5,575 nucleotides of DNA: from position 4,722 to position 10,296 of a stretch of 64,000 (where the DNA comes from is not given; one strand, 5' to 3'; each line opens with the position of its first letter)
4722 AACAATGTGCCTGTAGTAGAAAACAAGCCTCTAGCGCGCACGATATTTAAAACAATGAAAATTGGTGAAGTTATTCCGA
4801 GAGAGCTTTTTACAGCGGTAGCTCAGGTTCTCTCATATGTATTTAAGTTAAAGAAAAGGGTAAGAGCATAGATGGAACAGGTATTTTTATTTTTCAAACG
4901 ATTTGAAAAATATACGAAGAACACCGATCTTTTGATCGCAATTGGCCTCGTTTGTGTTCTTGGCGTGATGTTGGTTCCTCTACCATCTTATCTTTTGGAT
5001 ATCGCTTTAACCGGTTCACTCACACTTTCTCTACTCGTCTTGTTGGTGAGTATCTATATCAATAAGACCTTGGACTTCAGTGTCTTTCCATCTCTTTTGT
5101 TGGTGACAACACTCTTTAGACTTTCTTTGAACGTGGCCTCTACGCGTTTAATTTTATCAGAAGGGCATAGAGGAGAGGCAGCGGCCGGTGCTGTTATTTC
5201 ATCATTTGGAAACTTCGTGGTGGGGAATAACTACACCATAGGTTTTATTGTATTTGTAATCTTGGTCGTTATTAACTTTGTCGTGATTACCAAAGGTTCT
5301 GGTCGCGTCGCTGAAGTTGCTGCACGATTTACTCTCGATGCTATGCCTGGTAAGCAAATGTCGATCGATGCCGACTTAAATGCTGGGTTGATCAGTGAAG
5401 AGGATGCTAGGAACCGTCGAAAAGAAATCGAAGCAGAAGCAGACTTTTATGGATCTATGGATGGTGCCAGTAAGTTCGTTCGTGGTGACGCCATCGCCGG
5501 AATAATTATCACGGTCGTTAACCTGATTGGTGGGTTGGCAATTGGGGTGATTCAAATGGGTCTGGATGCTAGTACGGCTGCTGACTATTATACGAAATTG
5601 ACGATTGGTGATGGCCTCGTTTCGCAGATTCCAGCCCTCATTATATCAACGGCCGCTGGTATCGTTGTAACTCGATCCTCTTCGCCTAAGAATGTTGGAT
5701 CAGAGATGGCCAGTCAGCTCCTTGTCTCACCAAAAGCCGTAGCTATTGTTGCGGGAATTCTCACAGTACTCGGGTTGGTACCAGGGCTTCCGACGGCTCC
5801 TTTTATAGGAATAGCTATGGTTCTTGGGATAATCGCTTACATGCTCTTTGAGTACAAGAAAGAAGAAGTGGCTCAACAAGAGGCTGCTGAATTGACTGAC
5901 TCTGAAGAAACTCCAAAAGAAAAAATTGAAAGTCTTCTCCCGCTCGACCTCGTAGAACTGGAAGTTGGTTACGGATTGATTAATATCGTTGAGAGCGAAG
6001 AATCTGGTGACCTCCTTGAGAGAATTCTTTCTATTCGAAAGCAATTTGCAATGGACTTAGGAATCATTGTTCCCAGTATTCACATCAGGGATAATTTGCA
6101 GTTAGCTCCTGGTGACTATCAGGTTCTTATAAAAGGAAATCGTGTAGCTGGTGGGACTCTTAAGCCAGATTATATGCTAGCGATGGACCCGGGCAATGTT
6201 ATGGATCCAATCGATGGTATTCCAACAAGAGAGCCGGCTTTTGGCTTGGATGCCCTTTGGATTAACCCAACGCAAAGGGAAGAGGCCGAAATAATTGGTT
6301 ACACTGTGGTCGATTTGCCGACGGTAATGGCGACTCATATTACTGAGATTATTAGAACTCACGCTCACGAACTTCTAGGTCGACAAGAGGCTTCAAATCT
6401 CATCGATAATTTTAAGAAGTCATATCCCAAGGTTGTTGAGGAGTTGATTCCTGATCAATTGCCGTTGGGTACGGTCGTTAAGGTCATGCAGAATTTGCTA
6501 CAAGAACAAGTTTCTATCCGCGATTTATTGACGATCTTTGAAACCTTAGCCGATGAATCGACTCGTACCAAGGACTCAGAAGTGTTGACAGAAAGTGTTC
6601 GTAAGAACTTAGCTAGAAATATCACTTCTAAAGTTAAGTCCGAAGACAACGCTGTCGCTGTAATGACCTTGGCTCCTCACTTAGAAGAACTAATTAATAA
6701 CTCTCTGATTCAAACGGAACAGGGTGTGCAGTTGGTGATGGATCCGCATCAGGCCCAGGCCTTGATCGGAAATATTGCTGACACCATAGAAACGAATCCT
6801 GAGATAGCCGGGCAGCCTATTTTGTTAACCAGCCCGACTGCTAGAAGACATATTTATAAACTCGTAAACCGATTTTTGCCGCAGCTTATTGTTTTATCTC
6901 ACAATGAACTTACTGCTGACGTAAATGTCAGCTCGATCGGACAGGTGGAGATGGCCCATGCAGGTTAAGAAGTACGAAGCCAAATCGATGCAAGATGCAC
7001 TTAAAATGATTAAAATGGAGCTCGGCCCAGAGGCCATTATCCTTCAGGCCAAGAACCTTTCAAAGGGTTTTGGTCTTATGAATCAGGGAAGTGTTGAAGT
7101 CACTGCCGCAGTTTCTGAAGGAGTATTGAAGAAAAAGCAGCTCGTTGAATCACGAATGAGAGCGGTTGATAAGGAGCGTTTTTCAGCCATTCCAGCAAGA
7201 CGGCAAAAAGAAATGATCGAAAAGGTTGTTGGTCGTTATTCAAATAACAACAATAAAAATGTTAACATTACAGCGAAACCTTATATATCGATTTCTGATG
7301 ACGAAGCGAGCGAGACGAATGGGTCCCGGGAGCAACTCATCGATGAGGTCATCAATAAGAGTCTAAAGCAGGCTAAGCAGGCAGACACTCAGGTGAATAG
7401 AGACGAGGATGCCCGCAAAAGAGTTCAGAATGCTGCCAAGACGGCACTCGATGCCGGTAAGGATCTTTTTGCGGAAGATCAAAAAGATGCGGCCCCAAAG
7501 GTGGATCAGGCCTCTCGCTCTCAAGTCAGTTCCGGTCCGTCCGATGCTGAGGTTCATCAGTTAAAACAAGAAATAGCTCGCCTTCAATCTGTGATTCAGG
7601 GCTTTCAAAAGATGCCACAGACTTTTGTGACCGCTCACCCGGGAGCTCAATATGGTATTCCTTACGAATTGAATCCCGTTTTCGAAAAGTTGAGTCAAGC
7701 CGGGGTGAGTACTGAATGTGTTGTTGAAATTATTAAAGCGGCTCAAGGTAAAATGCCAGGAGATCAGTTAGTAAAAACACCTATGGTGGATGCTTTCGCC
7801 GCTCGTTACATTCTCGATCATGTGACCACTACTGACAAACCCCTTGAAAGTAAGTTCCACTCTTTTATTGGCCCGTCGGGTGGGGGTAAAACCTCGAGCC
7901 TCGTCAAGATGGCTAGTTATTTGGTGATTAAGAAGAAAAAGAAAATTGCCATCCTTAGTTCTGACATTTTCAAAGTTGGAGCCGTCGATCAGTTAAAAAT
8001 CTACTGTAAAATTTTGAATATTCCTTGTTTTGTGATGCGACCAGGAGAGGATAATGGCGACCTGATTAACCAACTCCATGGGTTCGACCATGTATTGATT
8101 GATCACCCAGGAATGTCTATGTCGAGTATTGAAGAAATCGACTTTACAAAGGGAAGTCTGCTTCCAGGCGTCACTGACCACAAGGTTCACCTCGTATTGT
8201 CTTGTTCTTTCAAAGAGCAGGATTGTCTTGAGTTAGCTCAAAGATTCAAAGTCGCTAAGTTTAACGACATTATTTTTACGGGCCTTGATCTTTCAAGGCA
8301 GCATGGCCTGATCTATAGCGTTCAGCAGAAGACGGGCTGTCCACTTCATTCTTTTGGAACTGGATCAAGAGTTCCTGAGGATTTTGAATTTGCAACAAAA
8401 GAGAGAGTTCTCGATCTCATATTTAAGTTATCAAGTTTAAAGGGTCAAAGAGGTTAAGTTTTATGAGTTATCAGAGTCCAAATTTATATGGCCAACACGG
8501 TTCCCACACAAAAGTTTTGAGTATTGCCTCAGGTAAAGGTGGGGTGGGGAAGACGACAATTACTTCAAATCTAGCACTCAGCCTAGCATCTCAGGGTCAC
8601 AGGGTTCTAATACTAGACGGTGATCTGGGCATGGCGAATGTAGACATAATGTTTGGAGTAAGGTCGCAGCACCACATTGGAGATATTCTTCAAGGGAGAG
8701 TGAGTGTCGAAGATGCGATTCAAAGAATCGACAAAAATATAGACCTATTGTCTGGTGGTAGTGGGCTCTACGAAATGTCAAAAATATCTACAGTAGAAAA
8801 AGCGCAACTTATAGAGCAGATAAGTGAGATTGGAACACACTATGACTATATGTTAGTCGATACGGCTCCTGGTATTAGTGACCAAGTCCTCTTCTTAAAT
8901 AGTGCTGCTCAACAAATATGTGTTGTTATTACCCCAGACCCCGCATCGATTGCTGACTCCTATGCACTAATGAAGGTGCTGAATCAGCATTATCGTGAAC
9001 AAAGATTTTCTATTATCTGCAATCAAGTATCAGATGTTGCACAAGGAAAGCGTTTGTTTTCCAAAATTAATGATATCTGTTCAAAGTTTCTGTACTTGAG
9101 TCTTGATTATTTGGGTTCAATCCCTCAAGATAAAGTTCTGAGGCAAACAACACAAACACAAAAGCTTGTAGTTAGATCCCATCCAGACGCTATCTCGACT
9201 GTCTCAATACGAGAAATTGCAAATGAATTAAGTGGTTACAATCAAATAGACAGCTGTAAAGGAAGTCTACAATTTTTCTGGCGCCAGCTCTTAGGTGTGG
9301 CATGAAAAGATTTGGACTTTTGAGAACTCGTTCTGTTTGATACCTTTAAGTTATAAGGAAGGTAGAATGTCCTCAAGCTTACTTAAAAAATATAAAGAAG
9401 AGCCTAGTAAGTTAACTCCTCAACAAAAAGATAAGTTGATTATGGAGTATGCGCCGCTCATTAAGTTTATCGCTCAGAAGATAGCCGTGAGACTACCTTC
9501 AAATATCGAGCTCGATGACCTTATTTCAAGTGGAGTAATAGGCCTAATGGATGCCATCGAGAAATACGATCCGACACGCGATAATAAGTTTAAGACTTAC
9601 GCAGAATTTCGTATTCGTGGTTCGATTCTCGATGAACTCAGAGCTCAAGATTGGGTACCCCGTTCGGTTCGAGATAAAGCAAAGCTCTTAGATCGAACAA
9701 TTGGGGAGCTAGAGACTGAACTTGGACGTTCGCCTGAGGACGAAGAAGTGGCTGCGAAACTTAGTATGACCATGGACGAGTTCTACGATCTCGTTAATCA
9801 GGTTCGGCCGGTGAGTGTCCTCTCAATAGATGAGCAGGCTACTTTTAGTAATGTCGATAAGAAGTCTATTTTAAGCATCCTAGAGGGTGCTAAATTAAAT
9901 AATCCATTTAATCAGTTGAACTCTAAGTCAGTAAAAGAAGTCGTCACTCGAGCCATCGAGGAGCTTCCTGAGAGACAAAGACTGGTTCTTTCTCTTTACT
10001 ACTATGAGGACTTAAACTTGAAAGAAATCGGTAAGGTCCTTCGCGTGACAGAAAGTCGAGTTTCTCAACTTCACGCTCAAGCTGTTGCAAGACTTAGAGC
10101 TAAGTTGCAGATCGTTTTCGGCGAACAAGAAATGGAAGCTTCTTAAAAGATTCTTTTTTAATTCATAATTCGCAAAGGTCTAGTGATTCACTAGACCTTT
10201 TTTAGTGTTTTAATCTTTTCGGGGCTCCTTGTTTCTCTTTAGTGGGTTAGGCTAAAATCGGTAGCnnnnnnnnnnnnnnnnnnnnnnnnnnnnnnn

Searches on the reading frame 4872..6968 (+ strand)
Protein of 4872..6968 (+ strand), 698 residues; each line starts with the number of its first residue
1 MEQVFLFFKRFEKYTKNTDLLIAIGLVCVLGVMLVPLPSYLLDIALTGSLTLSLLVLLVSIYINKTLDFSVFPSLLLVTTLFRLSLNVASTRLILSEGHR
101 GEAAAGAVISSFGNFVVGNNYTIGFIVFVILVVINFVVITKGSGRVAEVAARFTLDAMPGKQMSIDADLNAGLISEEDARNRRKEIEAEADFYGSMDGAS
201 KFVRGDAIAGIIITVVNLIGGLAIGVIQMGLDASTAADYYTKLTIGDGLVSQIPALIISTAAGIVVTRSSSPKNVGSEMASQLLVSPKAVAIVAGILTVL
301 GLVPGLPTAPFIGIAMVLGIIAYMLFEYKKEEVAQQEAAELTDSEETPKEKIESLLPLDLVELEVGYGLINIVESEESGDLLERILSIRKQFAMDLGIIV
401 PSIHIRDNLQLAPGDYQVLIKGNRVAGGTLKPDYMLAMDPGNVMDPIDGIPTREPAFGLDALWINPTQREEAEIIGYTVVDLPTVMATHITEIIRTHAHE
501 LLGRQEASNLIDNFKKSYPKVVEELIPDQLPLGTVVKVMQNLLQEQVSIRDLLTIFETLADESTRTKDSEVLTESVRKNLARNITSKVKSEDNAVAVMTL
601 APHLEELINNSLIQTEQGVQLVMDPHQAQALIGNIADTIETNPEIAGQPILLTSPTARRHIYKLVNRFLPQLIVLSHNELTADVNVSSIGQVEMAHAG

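Call 6: search_protein_families(library=pfam, proteins=[window:4872-6968:+], max_evalue=0.001)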
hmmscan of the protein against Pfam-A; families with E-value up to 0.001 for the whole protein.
window:4872-6968:+ (698 aa): 1 family
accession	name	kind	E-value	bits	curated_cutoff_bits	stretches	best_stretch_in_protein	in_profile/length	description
PF00771.25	FHIPEP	-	1.3e-275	916.5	29.1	1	29-684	1-656/657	FHIPEP family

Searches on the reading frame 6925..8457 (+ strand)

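Call 6: search_protein_families(library=pfam, proteins=[window:6925-8457:+], max_evalue=0.001)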
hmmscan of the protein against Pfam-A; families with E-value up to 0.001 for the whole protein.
window:6925-8457:+ (510 aa): 1 family
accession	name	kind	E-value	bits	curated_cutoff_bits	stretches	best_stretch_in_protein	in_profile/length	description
PF00448.28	SRP54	-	2.7e-26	92.9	22.7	1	313-500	5-195/196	SRP54-type protein, GTPase domain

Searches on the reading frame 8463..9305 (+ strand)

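Call 6: search_protein_families(library=pfam, proteins=[window:8463-9305:+], max_evalue=0.001)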
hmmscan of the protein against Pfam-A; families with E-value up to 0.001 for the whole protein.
window:8463-9305:+ (280 aa): 11 families
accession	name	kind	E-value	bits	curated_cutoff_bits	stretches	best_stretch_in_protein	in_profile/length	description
PF10609.15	ParA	-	5.1e-24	85.5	27.1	1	16-256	3-245/246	NUBPL iron-transfer P-loop NTPase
PF13614.12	AAA_31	-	1e-21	78.1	27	1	16-178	1-169/177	AAA domain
PF01656.29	CbiA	-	2.9e-16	60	25.4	1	20-230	2-119/125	CobQ/CobB/MinD/ParA nucleotide binding domain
PF06564.18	CBP_BcsQ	-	9.9e-11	42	21.3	1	18-163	3-152/234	Cellulose biosynthesis protein BcsQ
PF02374.21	ArsA_ATPase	-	1.2e-08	35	24.3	1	22-55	6-39/305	Anion-transporting ATPase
PF00142.24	Fer4_NifH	-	1.4e-08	35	25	1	24-257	7-245/271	4Fe-4S iron sulfur cluster binding proteins, NifH/frxC family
PF09140.17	MipZ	-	3.5e-08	33.5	20.7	1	18-194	2-164/262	ATPase MipZ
PF13481.12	AAA_25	-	2.8e-05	24.3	27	1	17-50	33-65/195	AAA domain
PF07015.17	VirC1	-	0.00031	20.6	24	0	17-54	2-39/231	VirC1 protein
PF13479.12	AAA_24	-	0.00052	20.4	27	1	24-138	9-76/195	AAA domain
PF16575.11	CLP1_P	-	0.00069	19.9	26.6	0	24-60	1-37/188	mRNA cleavage and polyadenylation factor CLP1 P-loop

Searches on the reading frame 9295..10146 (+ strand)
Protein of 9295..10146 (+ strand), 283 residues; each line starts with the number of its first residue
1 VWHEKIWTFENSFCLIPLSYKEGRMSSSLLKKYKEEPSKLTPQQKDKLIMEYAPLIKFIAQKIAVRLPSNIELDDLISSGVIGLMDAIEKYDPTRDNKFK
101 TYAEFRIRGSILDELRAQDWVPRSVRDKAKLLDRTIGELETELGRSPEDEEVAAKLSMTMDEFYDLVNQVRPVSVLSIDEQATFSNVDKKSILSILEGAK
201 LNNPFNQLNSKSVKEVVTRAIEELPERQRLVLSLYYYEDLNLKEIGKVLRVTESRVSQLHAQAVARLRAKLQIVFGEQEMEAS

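Call 6: search_protein_families(library=pfam, proteins=[window:9295-10146:+], max_evalue=0.001)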
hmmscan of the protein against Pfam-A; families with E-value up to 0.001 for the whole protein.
window:9295-10146:+ (283 aa): 5 families
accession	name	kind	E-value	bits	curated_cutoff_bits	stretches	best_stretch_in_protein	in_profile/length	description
PF04545.22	Sigma70_r4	-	1.9e-18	66.1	24.1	1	220-269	1-50/50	Sigma-70, region 4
PF04542.20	Sigma70_r2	-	5.4e-17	61.8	24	1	48-120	1-70/71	Sigma-70 region 2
PF08281.18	Sigma70_r4_2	-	3.9e-11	42.9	25.7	1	216-267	3-54/54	Sigma-70, region 4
PF04539.22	Sigma70_r3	-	2.3e-09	37.7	25.3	1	132-181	6-55/78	Sigma-70 region 3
PF04297.20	UPF0122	-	0.00025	21.7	22.7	0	224-260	18-54/101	Putative helix-turn-helix protein, YlxM / p13 like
